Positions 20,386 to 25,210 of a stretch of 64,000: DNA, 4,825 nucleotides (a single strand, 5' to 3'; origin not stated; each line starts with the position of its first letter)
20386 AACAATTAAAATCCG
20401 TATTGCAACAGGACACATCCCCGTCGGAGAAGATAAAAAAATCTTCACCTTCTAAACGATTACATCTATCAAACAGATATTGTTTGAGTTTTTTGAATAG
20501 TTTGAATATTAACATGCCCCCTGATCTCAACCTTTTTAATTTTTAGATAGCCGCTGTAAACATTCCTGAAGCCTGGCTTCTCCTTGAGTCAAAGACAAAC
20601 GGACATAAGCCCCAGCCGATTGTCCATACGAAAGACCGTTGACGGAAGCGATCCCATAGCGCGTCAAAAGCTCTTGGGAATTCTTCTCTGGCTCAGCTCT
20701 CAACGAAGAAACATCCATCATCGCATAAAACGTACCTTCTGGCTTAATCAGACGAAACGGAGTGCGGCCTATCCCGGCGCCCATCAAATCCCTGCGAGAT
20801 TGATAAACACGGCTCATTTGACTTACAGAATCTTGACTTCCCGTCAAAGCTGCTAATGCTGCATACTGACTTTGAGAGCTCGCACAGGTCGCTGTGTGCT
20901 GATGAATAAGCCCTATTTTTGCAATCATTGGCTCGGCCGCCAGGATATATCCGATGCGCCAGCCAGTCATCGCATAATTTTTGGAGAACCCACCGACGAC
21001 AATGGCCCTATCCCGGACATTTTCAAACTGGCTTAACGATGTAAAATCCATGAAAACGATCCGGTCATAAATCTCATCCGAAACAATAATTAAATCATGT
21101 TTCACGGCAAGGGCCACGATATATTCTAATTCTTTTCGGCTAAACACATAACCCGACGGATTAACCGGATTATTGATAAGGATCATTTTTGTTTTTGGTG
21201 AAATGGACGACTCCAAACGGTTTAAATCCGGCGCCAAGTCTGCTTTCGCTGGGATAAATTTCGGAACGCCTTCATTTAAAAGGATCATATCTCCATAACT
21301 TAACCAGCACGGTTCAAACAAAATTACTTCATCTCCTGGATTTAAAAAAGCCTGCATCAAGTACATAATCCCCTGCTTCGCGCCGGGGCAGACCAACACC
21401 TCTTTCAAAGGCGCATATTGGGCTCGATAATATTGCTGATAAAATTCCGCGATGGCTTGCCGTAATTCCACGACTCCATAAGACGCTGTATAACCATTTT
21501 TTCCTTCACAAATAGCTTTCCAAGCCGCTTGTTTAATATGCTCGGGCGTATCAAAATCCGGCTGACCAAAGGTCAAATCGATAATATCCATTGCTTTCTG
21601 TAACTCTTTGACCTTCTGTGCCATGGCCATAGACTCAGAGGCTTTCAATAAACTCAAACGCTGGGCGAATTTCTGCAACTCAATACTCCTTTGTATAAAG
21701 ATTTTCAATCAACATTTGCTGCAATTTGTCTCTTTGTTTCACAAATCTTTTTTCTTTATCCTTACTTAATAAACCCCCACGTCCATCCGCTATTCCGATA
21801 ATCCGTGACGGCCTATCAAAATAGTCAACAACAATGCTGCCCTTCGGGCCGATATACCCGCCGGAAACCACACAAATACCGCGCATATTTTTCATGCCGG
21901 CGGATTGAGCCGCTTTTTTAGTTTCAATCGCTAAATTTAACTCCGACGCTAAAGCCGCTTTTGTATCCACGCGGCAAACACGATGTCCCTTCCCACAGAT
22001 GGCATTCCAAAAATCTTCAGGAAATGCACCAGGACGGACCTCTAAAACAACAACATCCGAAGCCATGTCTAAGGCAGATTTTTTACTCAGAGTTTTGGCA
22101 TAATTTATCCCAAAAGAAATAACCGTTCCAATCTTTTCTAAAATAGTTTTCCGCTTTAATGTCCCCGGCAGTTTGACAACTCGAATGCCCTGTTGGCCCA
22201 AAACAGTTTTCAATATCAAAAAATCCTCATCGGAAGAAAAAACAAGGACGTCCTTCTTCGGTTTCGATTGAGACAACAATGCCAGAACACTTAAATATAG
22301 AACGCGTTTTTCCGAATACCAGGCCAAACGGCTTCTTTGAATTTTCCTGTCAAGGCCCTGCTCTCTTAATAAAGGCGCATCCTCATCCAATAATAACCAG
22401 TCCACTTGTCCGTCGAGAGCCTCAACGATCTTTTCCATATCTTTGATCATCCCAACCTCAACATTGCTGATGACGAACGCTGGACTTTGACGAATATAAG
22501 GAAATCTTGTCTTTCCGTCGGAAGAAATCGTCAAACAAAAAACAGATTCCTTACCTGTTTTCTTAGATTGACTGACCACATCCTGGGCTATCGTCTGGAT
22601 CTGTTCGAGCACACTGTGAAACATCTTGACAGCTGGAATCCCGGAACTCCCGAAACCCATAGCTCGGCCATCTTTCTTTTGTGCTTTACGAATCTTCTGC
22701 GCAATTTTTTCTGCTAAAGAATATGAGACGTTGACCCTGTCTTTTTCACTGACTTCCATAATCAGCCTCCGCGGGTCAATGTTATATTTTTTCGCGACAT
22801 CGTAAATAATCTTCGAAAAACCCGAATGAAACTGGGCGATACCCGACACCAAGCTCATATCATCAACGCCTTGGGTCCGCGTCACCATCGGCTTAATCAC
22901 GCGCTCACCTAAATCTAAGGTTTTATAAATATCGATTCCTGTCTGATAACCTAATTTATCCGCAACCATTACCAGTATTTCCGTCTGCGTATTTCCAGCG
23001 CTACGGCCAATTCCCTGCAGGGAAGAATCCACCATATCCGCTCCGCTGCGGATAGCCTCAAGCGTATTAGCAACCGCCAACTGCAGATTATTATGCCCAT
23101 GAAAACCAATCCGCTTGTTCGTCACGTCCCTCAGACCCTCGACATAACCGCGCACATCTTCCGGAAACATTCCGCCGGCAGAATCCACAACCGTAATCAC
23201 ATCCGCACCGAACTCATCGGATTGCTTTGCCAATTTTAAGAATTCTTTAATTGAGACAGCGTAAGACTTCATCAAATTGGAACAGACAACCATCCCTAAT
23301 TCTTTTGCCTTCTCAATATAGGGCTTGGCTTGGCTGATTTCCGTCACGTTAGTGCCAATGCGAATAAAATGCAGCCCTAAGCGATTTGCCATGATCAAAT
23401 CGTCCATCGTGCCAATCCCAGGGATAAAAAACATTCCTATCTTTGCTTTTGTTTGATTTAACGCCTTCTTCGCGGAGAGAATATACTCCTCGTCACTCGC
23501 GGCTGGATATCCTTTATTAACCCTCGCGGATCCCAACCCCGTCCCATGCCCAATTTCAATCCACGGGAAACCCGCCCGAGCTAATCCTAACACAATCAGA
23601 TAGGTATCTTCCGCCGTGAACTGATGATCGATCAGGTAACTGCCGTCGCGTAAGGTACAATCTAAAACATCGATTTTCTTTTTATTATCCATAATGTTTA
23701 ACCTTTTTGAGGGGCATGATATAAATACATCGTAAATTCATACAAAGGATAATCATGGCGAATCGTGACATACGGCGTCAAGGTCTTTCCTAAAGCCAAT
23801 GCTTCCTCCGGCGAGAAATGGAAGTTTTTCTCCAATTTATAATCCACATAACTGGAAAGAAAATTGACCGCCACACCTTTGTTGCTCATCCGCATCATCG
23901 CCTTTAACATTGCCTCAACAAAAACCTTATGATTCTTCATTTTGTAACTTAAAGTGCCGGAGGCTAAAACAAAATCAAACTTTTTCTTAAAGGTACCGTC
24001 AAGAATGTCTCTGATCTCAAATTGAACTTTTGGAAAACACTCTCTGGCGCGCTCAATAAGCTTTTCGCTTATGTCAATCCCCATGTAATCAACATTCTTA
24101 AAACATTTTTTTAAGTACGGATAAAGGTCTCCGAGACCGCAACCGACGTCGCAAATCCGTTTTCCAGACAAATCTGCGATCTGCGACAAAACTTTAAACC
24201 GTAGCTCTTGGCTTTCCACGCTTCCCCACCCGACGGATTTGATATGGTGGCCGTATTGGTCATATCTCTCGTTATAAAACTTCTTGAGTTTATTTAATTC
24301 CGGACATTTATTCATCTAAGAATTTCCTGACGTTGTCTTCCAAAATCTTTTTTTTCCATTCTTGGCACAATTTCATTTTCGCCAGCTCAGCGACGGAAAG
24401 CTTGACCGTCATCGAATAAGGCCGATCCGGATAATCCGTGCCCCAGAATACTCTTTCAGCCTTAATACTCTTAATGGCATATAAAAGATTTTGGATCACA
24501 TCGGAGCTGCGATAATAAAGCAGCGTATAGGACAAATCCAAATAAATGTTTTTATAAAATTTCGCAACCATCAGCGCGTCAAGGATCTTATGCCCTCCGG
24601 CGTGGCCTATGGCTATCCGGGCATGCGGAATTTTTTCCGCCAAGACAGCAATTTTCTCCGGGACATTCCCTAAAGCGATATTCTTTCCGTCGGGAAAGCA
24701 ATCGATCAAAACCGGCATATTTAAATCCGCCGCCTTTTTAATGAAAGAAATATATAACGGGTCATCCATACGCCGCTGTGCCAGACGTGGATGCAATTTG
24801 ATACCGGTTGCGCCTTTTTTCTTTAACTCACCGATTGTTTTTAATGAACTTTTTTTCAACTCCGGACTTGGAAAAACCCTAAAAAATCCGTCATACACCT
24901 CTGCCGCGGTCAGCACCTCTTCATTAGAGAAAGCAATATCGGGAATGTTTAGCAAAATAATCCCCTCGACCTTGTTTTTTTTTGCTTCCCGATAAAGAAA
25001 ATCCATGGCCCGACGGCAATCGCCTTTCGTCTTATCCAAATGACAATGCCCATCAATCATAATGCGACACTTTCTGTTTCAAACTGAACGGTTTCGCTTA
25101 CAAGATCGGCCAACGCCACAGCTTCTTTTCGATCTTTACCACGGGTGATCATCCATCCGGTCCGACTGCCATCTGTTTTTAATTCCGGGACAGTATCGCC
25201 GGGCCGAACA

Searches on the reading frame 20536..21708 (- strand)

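Call 6: search_protein_families(library=pfam, proteins=[window:20536-21708:-], max_evalue=0.001)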
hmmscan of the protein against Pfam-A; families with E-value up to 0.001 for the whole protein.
window:20536-21708:- (390 aa): 4 families
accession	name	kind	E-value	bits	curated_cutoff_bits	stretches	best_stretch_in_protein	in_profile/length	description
PF00155.27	Aminotran_1_2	-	3.3e-66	224.4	19.7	1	41-387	2-361/361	Aminotransferase class I and II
PF01041.23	DegT_DnrJ_EryC1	-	1.2e-06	28.5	19.8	1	97-211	35-145/360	DegT/DnrJ/EryC1/StrS aminotransferase family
PF01212.27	Beta_elim_lyase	-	6.7e-05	22.8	27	1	65-211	20-168/288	Beta-eliminating lyase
PF01053.26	Cys_Met_Meta_PP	-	0.00093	18.3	27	0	113-212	79-174/381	Cys/Met metabolism PLP-dependent enzyme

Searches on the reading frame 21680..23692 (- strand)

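Call 6: search_protein_families(library=pfam, proteins=[window:21680-23692:-], max_evalue=0.001)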
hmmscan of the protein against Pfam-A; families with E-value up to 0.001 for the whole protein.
window:21680-23692:- (670 aa): 2 families
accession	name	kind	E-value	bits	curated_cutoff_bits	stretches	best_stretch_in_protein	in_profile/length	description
PF00682.25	HMGL-like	-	3.1e-36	125.5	29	1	7-264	2-259/260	HMGL-like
PF07836.16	DmpG_comm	-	7.1e-06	25.9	27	1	276-320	3-47/63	DmpG-like communication domain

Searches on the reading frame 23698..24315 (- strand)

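Call 6: search_protein_families(library=pfam, proteins=[window:23698-24315:-], max_evalue=0.001)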
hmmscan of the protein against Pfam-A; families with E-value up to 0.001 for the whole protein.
window:23698-24315:- (205 aa): 9 families
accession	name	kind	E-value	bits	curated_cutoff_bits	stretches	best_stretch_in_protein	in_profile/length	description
PF13847.12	Methyltransf_31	-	8.2e-15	55.2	27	1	50-166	3-123/145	Methyltransferase domain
PF13649.12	Methyltransf_25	-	3.1e-13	50.7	27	1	54-143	1-92/97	Methyltransferase domain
PF08242.18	Methyltransf_12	-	4.3e-11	43.8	30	1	56-136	2-88/98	Methyltransferase domain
PF13489.12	Methyltransf_23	-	9.9e-10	38.8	27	1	44-147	14-111/164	Methyltransferase domain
PF08241.18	Methyltransf_11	-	2.7e-09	38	21.2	1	56-135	2-83/95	Methyltransferase domain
PF07021.18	MetW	-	1.1e-06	28.9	21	1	50-146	13-104/193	Methionine biosynthesis protein MetW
PF05175.20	MTS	-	6.7e-06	26.3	23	1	43-145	24-132/170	Methyltransferase small domain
PF13679.12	Methyltransf_32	-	0.00047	20.6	27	1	50-99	25-78/143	Methyltransferase domain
PF02353.26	CMAS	-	0.00056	19.7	27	1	35-140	46-156/273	Mycolic acid cyclopropane synthetase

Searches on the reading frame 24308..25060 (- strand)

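Call 6: search_protein_families(library=pfam, proteins=[window:24308-25060:-], max_evalue=0.001)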
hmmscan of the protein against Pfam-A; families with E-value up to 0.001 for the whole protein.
window:24308-25060:- (250 aa): 2 families
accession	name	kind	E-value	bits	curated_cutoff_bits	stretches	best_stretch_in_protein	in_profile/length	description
PF04909.20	Amidohydro_2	-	4.7e-16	59.8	26.4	1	50-248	71-287/289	Amidohydrolase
PF01026.27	TatD_DNase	-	0.00018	21.4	27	0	2-248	1-252/253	TatD related DNase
